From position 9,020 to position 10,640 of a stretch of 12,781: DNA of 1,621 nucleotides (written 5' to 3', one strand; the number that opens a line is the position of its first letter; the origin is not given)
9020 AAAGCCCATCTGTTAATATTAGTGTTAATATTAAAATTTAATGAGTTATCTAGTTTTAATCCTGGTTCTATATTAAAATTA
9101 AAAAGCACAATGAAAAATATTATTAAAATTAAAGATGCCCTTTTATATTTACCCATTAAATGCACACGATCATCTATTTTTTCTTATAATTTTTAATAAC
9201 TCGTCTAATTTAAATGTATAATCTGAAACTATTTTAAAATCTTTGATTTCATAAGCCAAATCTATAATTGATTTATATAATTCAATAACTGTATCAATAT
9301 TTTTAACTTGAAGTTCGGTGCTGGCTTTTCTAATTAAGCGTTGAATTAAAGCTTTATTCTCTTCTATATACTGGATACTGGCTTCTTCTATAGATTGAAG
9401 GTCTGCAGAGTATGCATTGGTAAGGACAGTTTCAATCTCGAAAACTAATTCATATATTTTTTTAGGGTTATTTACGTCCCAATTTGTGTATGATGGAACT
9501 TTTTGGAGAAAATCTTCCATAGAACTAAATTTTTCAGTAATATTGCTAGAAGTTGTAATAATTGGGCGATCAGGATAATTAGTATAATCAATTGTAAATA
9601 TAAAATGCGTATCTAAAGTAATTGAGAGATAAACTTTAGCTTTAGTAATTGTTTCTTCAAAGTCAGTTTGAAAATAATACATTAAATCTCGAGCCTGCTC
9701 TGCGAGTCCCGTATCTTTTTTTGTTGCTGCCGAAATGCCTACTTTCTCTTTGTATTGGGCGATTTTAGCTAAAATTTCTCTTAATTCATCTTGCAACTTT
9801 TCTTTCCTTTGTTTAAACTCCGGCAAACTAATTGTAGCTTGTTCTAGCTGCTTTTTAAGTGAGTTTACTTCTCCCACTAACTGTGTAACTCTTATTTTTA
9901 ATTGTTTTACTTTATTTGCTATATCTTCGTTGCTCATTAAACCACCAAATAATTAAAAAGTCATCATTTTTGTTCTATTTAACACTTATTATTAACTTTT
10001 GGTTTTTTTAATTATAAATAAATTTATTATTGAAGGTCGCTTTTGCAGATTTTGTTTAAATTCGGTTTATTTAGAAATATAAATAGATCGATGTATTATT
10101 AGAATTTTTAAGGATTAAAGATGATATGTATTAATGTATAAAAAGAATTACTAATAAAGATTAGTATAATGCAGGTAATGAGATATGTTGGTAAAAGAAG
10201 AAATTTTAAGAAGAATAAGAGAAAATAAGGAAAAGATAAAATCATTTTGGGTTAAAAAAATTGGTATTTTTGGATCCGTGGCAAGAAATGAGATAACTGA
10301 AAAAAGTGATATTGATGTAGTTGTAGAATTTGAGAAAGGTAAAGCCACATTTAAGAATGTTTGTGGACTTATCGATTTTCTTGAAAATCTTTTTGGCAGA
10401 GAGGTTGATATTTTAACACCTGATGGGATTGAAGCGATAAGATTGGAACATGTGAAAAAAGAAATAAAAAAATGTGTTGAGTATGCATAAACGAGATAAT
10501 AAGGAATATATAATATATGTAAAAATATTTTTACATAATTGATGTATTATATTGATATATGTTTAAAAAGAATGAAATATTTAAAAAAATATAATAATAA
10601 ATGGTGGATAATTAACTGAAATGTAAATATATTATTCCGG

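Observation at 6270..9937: Candidate undescribed operon: UEV-like protein + surface-anchored caspase + two-TM helical protein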

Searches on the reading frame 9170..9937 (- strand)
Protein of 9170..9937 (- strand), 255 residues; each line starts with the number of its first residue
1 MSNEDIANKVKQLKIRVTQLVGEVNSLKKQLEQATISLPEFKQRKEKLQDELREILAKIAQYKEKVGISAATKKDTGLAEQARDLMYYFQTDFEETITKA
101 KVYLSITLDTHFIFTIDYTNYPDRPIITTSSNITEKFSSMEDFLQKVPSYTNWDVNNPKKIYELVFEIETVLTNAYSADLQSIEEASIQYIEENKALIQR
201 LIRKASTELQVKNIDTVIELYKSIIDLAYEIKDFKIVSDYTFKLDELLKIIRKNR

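Call 5: search_protein_families(library=pfam, proteins=[window:9170-9937:-], max_evalue=0.1)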
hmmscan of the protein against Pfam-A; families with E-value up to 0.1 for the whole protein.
window:9170-9937:- (255 aa): 8 families
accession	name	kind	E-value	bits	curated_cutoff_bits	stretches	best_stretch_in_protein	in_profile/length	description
PF06810.17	Phage_scaffold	-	0.002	18.6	35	1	5-84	26-96/170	Phage capsid assembly scaffolding protein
PF08614.16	ATG16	-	0.0026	18.4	33.7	0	177-208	164-195/200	Autophagy protein 16 (ATG16)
PF25078.1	DUF7801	-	0.0042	17.7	33.2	1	3-57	55-109/155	Domain of unknown function (DUF7801)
PF06156.18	YabA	-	0.0044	18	30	1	1-64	1-64/103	Initiation control protein YabA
PF25450.1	Rab11-FIP3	-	0.027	15.2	31.9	1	8-64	54-110/125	Rab11-FIP3-like domain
PF04791.21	LMBR1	-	0.031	13.6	31.9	1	26-186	195-323/510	LMBR1-like membrane protein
PF14077.11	WD40_alt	-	0.04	14.2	25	1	10-29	13-32/48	Alternative WD40 repeat motif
PF15294.11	Leu_zip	-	0.069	13.1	28.2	0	3-69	142-206/275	Leucine zipper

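Call 7: find_homologous_proteins(query=window:9170-9937:-)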
Query window:9170-9937:- (255 aa): 13 proteins with E <= 0.001 among 1441 candidates.
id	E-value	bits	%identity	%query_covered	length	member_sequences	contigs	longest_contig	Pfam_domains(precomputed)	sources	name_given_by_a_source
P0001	9.8e-154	527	100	100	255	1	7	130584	-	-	-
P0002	4.3e-106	372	70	100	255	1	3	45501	-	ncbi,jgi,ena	ncbi:MAG: hypothetical protein ACTSRP_23885 [Candidatus Helarchaeota archaeon]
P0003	1.9e-102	360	67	96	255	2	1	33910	-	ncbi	ncbi:MAG: hypothetical protein ACTSPY_17040 [Candidatus Helarchaeota archaeon]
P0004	1.6e-101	357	67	100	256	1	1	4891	-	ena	-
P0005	2.0e-100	353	69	94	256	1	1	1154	-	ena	-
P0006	1.9e-99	350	67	100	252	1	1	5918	-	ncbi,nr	ncbi:MAG: hypothetical protein GF329_15785 [Candidatus Lokiarchaeota archaeon]|nr:hypothetical prote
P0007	1.7e-96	340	66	100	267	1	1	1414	-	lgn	-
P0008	2.4e-93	330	64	100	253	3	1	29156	-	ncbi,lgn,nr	ncbi:MAG: hypothetical protein EU551_01485 [Promethearchaeota archaeon]|nr:MAG: hypothetical protein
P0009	3.9e-60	221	45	98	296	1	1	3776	-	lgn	-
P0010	5.3e-60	221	45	98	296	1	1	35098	-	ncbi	-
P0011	3.7e-59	218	46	98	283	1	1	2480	-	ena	-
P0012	2.7e-57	212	44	98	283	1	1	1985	-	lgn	-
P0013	6.7e-48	181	39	99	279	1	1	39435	-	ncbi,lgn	-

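Call 11: find_encoding_contigs(protein=P0003, flank=6000, max_places=2)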
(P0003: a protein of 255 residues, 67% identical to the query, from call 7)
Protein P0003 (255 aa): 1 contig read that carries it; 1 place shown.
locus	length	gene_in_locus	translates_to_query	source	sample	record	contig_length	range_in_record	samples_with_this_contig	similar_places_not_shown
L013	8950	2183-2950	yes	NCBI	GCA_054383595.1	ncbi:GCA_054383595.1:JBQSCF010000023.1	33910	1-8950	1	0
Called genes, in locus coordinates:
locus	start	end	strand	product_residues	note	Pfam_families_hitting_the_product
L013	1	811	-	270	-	PF17989:ALP_N, PF21522:MreB-like_C (weak)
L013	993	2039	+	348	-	PF17989:ALP_N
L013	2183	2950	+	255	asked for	-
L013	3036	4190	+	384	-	PF00656:Peptidase_C14, PF01650:Peptidase_C13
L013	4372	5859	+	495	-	-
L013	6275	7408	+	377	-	PF00025:Arf, PF00071:Ras, PF01926:MMR_HSR1 (weak), PF08477:Roc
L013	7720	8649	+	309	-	PF01073:3Beta_HSD (weak), PF01370:Epimerase, PF04321:RmlD_sub_bind, PF16363:GDP_Man_Dehyd, PF02719:Polysacc_synt_2, PF07993:NAD_binding_4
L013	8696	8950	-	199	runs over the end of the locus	-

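Call 12: find_encoding_contigs(protein=P0008, flank=6000, max_places=2)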
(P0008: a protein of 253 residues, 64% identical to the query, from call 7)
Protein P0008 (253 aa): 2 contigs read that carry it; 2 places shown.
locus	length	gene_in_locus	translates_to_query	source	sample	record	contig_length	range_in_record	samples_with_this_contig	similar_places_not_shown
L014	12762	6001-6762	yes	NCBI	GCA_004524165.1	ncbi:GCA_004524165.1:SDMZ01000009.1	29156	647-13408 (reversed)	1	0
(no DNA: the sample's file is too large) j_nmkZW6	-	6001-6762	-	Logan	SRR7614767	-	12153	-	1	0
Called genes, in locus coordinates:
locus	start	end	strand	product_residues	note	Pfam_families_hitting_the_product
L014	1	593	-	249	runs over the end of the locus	PF02585:PIG-L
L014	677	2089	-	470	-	PF02878:PGM_PMM_I, PF02879:PGM_PMM_II, PF02880:PGM_PMM_III, PF00408:PGM_PMM_IV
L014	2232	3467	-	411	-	-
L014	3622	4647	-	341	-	PF17989:ALP_N, PF21522:MreB-like_C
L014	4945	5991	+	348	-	PF17989:ALP_N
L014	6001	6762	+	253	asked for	-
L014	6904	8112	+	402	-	PF00656:Peptidase_C14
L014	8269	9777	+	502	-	-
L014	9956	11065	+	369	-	PF00025:Arf, PF00071:Ras, PF01926:MMR_HSR1 (weak), PF08477:Roc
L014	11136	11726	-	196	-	-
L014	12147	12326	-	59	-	PF14697:Fer4_21 (weak), PF12838:Fer4_7 (weak), PF12837:Fer4_6 (weak), PF13237:Fer4_10 (weak), PF00037:Fer4 (weak)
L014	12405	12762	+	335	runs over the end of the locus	?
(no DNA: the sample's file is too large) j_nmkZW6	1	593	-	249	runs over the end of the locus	PF02585:PIG-L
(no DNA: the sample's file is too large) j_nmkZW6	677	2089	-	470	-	PF02878:PGM_PMM_I, PF02879:PGM_PMM_II, PF02880:PGM_PMM_III, PF00408:PGM_PMM_IV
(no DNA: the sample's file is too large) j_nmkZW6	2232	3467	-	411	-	-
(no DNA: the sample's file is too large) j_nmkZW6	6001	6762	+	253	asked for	-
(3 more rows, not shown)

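Call 13: find_encoding_contigs(protein=P0010, flank=7000, max_places=2)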
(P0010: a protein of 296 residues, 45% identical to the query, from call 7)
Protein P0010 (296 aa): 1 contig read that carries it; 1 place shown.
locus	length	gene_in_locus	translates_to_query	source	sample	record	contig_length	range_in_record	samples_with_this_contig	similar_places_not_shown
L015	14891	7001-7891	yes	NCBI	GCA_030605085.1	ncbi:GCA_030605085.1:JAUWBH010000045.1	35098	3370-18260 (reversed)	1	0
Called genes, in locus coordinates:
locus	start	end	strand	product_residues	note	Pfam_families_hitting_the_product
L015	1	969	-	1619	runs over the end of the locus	-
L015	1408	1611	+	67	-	-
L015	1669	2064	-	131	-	PF01568:Molydop_binding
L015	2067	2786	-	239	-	PF00037:Fer4, PF12797:Fer4_2 (weak), PF12837:Fer4_6 (weak), PF12838:Fer4_7, PF13187:Fer4_9, PF12838:Fer4_7, PF13187:Fer4_9, PF00037:Fer4, +15 more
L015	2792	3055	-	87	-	PF14697:Fer4_21 (faint), PF25160:LdpA_Fe-S-bd (faint), PF00037:Fer4 (faint), PF12797:Fer4_2 (faint), PF12837:Fer4_6 (faint), PF13237:Fer4_10 (weak), PF12838:Fer4_7 (faint), PF13187:Fer4_9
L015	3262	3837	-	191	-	-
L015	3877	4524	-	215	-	-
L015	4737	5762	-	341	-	PF17989:ALP_N, PF21522:MreB-like_C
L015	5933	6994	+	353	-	PF17989:ALP_N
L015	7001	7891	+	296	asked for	-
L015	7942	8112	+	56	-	-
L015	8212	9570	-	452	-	PF03721:UDPG_MGDP_dh_N, PF00984:UDPG_MGDP_dh, PF03720:UDPG_MGDP_dh_C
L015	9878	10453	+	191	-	PF14512:TM1586_NiRdase (weak), PF00881:Nitroreductase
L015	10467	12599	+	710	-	PF03190:Thioredox_DsbH, PF13899:Thioredoxin_7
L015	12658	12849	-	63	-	-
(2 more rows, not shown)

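Call 14: find_encoding_contigs(protein=P0013, flank=7000, max_places=2)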
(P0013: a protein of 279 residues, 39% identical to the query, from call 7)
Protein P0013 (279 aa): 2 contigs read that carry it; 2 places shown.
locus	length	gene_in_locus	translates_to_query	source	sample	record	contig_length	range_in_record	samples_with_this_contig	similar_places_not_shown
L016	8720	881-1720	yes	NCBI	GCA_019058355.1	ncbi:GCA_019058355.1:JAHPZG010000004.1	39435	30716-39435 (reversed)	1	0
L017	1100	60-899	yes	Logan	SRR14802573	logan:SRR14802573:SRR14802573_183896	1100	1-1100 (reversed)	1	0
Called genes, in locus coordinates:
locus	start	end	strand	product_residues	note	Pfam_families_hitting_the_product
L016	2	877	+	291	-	?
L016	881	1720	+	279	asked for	-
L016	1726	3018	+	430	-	-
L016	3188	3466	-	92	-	-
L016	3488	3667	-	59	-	-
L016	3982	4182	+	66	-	-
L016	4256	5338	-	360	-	PF04015:DUF362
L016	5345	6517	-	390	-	PF04015:DUF362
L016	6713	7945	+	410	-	-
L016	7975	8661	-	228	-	PF02811:PHP, PF13263:PHP_C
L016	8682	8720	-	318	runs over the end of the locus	PF01040:UbiA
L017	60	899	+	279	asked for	-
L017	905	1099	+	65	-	?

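Call 15: find_encoding_contigs(protein=P0006, flank=6000, max_places=2)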
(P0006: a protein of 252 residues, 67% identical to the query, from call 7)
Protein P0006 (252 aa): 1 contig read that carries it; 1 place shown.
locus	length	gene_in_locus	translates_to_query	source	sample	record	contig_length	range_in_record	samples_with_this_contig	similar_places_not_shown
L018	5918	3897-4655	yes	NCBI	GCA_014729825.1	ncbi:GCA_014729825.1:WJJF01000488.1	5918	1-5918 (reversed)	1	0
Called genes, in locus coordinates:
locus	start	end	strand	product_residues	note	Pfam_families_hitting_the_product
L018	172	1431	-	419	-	-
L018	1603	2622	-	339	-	PF17989:ALP_N, PF21522:MreB-like_C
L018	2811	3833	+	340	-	PF17989:ALP_N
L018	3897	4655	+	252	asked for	-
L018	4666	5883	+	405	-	PF01650:Peptidase_C13 (weak), PF00656:Peptidase_C14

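Call 22: predict_structure(alignment_id=A1)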
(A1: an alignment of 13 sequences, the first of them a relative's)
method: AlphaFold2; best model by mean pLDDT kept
length: 255 residues; sequences in the alignment: 13
mean_pLDDT: 78.3   pTM: 0.45
mean pLDDT of the five models: 78.3, 70.3, 69.5, 66.7, 59.8
residues with pLDDT >= 90: 64; 70-90: 119; 50-70: 69; < 50: 3
segments of 3 or more residues with pLDDT < 50: 67-69
pLDDT, mean of each block of 10 residues (from residue 1): 67 66 65 68 73 63 56 67 78 82 72 88 88 80 90 89 85 66 68 92 93 91 92 92 89 73
secondary structure, 60 per line:
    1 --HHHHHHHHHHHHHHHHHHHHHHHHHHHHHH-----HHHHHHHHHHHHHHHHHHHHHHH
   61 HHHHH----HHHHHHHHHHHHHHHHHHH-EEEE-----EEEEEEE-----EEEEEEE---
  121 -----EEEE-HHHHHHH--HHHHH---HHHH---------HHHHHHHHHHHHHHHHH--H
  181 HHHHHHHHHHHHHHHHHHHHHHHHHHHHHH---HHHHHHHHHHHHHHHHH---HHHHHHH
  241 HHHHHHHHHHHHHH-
elements in order: H3-32 H38-65 H70-88 E90-93 E99-105 E111-117 E126-129 H131-137 H140-144 H148-151 H161-177 H180-210 H214-230 H234-254

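Call 25: fold_search(library=pdb, model_id=the predicted structure)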
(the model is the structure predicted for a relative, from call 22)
No match with E <= 0.001 here; weaker rows may still be real.
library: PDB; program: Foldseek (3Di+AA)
matches with E <= 10: 500; with E <= 0.001: 0
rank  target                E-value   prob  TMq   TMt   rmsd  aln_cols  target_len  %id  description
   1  2f4z_B                6.6e-02  1.00  0.31  0.52   3.7       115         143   15  Toxoplasma gondii ubiquitin conjugating enzyme TgTwinScan_2721- E2 domain (released 2005-12-27)
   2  2f4z_A                7.8e-02  0.98  0.20  0.33   2.8        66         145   17  Toxoplasma gondii ubiquitin conjugating enzyme TgTwinScan_2721- E2 domain (released 2005-12-27)
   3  7zj3_H                7.8e-02  0.95  0.30  0.46   5.4       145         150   14  Structure of TRIM2 RING domain in complex with UBE2D1~Ub conjugate (released 2022-11-30)
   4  7k5j_V                9.3e-02  0.69  0.21  0.33  12.6       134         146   15  Structure of an E1-E2-ubiquitin thioester mimetic (released 2021-04-28)
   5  2z5d_B                1.2e-01  0.99  0.20  0.32   3.0        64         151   12  Human ubiquitin-conjugating enzyme E2 H (released 2007-10-09)
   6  5aiu_B                1.5e-01  0.51  0.20  0.32  13.5       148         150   10  A complex of RNF4-RING domain, Ubc13-Ub (isopeptide crosslink) (released 2015-07-08)
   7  3jcg_A                1.7e-01  0.35  0.25  0.21  18.9       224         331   14  Cryo-EM structure of the magnesium channel CorA in the magnesium-free, asymmetric open state I (released 2016-02-17)
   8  2z5d_A                2.0e-01  0.98  0.20  0.32   2.9        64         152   12  Human ubiquitin-conjugating enzyme E2 H (released 2007-10-09)
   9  7bbf_G                2.0e-01  0.97  0.29  0.46   3.5       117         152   12  Crystal structure of ubiquitin charged Ube2N (Ube2N~Ub) in complex with Ube2V2 (released 2021-01-27)
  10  7m2k_G                2.0e-01  0.54  0.21  0.32  14.6       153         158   11  CDC34A-Ubiquitin-2ab inhibitor complex (released 2021-11-03)
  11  9lu1_C                2.1e-01  0.94  0.31  0.49   4.3       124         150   14  protein structure of DDB1-DDA1-DET1-Ube2e2 bound to COP1 dimer (released 2026-01-28)
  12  9qim_A                2.1e-01  0.57  0.30  0.26  17.6       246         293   13  Consensus structure of UBA6-BIRC6 (released 2025-10-29)
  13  7k5j_B                2.2e-01  0.57  0.22  0.34  11.8       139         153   14  Structure of an E1-E2-ubiquitin thioester mimetic (released 2021-04-28)
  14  8j1r_C                2.2e-01  0.85  0.25  0.42   6.8       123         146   16  cryo-EM structures of Ufd4 in complex with Ubc4-Ub (released 2024-04-17)
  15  1y8x_A                2.3e-01  0.44  0.24  0.35  12.7       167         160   11  Structural basis for recruitment of Ubc12 by an E2-binding domain in NEDD8's E1 (released 2005-02-08)
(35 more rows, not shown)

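Call 50: search_solved_structures(query=A1, max_evalue=10, show_alignments=2)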
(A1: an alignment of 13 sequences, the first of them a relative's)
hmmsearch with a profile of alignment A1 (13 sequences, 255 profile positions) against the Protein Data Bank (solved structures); distinct sequences matched with E-value up to 10: 13.
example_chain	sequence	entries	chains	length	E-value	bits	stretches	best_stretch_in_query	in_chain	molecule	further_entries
6pfp_A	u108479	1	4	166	0.12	14.9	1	10-89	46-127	Myosin-7 fused to GP7 and EB1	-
7a4y_E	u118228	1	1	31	0.23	14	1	3-28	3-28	Coiled-coil P5 peptide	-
5fv8_A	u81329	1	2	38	0.33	13.5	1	4-33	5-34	FOSW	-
8hdu_A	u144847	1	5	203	0.41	13.1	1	192-238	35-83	De novo design cavitated protein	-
8qox_B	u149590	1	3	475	0.5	12.9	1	6-62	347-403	Conserved membrane protein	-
2nps_D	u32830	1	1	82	0.54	12.7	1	25-66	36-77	Syntaxin-6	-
5aps_A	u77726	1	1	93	0.79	12.2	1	4-65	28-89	GENERAL CONTROL PROTEIN GCN4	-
1l8d_A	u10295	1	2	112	1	11.8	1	38-71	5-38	DNA double-strand break repair rad50 ATPase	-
6zff_A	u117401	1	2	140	2.4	10.6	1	25-70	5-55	DNA double-strand break repair Rad50 ATPase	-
9c3c_V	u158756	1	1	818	5.3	9.5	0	7-78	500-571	Dystrobrevin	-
2dnx_A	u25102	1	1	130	6.4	9.2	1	4-51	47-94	Syntaxin-12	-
9r1o_A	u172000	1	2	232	7.4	9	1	6-85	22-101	sc-apCC-6-DPH-NR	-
6kos_A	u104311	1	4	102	9.9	8.6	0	12-55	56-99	SUWA (Super WA20)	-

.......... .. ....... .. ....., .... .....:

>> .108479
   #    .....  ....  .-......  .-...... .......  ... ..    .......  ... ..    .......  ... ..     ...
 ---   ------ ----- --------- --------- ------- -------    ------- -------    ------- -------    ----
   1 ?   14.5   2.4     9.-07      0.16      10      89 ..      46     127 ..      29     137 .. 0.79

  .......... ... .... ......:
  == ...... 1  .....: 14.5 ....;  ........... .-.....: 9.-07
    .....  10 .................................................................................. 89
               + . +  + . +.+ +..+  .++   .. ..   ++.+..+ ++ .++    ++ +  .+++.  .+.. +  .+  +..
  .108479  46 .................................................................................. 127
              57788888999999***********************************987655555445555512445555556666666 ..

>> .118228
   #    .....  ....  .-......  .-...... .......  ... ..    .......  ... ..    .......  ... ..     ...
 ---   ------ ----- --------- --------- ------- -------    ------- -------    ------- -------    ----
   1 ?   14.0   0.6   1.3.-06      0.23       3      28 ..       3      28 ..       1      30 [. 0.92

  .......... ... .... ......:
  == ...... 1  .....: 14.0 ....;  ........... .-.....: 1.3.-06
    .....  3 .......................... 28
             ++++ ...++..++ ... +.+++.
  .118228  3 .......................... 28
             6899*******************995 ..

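Call 56: search_protein_families(library=pfam, proteins=[L016:1726-3018:+, L014:2232-3467:-], max_evalue=0.01)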
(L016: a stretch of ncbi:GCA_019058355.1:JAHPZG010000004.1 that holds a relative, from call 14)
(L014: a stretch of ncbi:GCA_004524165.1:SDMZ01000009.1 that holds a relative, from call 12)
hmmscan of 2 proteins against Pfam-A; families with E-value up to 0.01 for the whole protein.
L016:1726-3018:+ (430 aa): 0 families

L014:2232-3467:- (411 aa): 0 families

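Call 65: find_encoding_contigs(protein=P0004, flank=5000, max_places=2)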
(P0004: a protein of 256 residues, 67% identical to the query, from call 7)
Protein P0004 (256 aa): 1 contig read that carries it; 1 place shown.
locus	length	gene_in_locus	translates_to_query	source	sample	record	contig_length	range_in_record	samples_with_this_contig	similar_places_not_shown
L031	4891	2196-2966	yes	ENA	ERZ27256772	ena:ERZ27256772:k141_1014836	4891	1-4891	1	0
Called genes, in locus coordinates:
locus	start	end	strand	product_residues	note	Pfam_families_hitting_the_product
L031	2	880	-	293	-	?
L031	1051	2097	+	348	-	PF17989:ALP_N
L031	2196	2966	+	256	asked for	-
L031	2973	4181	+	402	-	PF00656:Peptidase_C14, PF01650:Peptidase_C13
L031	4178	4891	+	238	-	?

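Call 66: search_protein_families(library=padloc, proteins=[window:9170-9937:-], max_evalue=0.01)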
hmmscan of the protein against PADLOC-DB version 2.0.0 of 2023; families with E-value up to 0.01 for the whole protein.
window:9170-9937:- (255 aa): 1 family
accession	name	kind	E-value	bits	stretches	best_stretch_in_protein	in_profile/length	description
PDLC02709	PbeC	-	0.0019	14.9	1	6-69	392-456/661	PbeC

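Call 67: search_protein_families(library=ncbifam, proteins=[window:9170-9937:-], max_evalue=0.01)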
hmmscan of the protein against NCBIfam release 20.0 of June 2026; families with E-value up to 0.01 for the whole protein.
window:9170-9937:- (255 aa): 2 families
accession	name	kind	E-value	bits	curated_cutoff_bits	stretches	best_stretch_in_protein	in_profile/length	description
NF038218.1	IcmG_DotF_IVB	equivalog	0.00051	19.8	200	1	2-75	118-191/266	type IVB secretion system protein IcmG/DotF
NF045487.1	ASRP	equivalog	0.0065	15.1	300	1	5-100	380-476/593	archaea-specific SMC-related protein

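Call 70: search_protein_families(library=pfam, alignment_id=A1, max_evalue=1)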
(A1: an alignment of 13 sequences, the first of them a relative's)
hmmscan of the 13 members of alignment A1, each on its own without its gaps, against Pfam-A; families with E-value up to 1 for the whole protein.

A. member 1, P0001 (255 aa): 27 families (the best 25 are shown)
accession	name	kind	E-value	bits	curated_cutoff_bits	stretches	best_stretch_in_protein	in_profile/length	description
PF06810.17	Phage_scaffold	-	0.002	18.6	35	1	5-84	26-96/170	Phage capsid assembly scaffolding protein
PF08614.16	ATG16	-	0.0026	18.4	33.7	1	177-208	164-195/200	Autophagy protein 16 (ATG16)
PF25078.1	DUF7801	-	0.0042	17.7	33.2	1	3-57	55-109/155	Domain of unknown function (DUF7801)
PF06156.18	YabA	-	0.0044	18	30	1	1-64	1-64/103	Initiation control protein YabA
PF25450.1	Rab11-FIP3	-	0.027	15.2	31.9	1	8-64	54-110/125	Rab11-FIP3-like domain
PF04791.21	LMBR1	-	0.031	13.6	31.9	1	26-186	195-323/510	LMBR1-like membrane protein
PF14077.11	WD40_alt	-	0.04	14.2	25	1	10-29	13-32/48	Alternative WD40 repeat motif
PF15294.11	Leu_zip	-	0.069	13.1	28.2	1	3-69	142-206/275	Leucine zipper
PF19903.4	DUF6376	-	0.1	13.4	27.3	0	135-171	7-43/116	Family of unknown function (DUF6376)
PF05627.16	AvrRpt-cleavage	-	0.11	12.3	20.3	1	146-159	6-19/37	Cleavage site for pathogenic type III effector avirulence factor Avr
PF23005.1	DUF7032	-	0.15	12.3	27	0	7-64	15-72/115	Domain of unknown function (DUF7032)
PF06881.16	Elongin_A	-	0.16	13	29.8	1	168-222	12-72/105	RNA polymerase II transcription factor SIII (Elongin) subunit A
PF14532.12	Sigma54_activ_2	-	0.16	12.7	25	1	17-71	54-108/138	Sigma-54 interaction domain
PF22329.2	Nro1_C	-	0.21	12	27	0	175-222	36-82/142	Negative regulator of ofd1, C-terminal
PF25526.1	LIP-1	-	0.23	11.2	34.1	1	4-66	13-75/250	Liprin-alpha-like coiled coil domain 2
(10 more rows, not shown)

B. families by the number of members that match (of 13 scanned): 139 families (the first 25 are shown)
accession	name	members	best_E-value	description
PF25078.1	DUF7801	13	4.9e-05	Domain of unknown function (DUF7801)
PF10602.15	RPN7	12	0.0013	26S proteasome subunit RPN7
PF06810.17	Phage_scaffold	9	0.00056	Phage capsid assembly scaffolding protein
PF06156.18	YabA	8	0.0044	Initiation control protein YabA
PF25450.1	Rab11-FIP3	8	0.019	Rab11-FIP3-like domain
PF04108.17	ATG17_like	7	9.8e-05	Autophagy protein ATG17-like domain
PF09969.14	DUF2203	7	0.0095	Uncharacterized conserved protein (DUF2203)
PF23005.1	DUF7032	7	0.0096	Domain of unknown function (DUF7032)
PF16752.10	TBCC_N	7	0.027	Tubulin-specific chaperone C N-terminal domain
PF04791.21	LMBR1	7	0.031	LMBR1-like membrane protein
PF02646.22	RmuC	6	0.00066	RmuC family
PF07926.17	TPR_MLP1_2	6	0.008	TPR/MLP1/MLP2-like protein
PF06005.17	ZapB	5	0.00024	Cell division protein ZapB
PF14077.11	WD40_alt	5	0.026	Alternative WD40 repeat motif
PF00808.29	CBFD_NFYB_HMF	5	0.027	Histone-like transcription factor (CBF/NF-Y) and archaeal histone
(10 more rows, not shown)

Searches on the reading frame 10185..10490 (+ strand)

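Call 5: search_protein_families(library=pfam, proteins=[window:10185-10490:+], max_evalue=0.1)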
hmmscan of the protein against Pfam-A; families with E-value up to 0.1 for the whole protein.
window:10185-10490:+ (101 aa): 5 families
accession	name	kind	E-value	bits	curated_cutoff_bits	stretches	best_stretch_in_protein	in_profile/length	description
PF01909.29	NTP_transf_2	-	3.6e-16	59.8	21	1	12-97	2-89/93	Nucleotidyltransferase domain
PF18765.7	Polbeta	-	1.9e-09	38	26.9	1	22-83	12-72/93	Polymerase beta, Nucleotidyltransferase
PF22600.2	MTPAP-like_central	-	0.0021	18.6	27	1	18-55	40-70/139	Poly(A) RNA polymerase, mitochondrial-like, central palm domain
PF05880.17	Fiji_64_capsid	-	0.0084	14.9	27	1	15-87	361-437/544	Fijivirus 64 kDa capsid protein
PF13026.12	DUF3887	-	0.025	15.7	31.8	1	14-57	29-79/91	Protein of unknown function (DUF3887)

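Call 66: search_protein_families(library=padloc, proteins=[window:10185-10490:+], max_evalue=0.01)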
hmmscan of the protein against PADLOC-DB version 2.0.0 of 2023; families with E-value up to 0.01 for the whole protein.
window:10185-10490:+ (101 aa): 10 families
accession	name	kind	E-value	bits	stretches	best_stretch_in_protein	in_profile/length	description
PDLC04906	PDC-S09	-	2.6e-30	102.7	1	1-95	1-96/98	-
PDLC04904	PDC-S09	-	2e-24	83.8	1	3-97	3-98/104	-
PDLC04902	PDC-S09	-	2.3e-20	70.7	1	13-96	11-94/97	-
PDLC04905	PDC-S09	-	5.5e-18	63.2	1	7-95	5-92/101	-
PDLC04903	PDC-S09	-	2.9e-09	35.2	1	5-69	8-72/108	-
PDLC04368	PDC-M05A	-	1.4e-06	26.3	1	28-76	112-158/201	-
PDLC04907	PDC-S09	-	6.7e-06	24.2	1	19-56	23-60/114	-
PDLC04369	PDC-M05A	-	2.1e-05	22.3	1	6-48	90-128/201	-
PDLC04778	PDC-M70A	-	0.00044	17.7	1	24-47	48-71/355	-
PDLC00769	Cyclase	-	0.003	15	1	4-56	21-81/261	oligonucleotide-cyclase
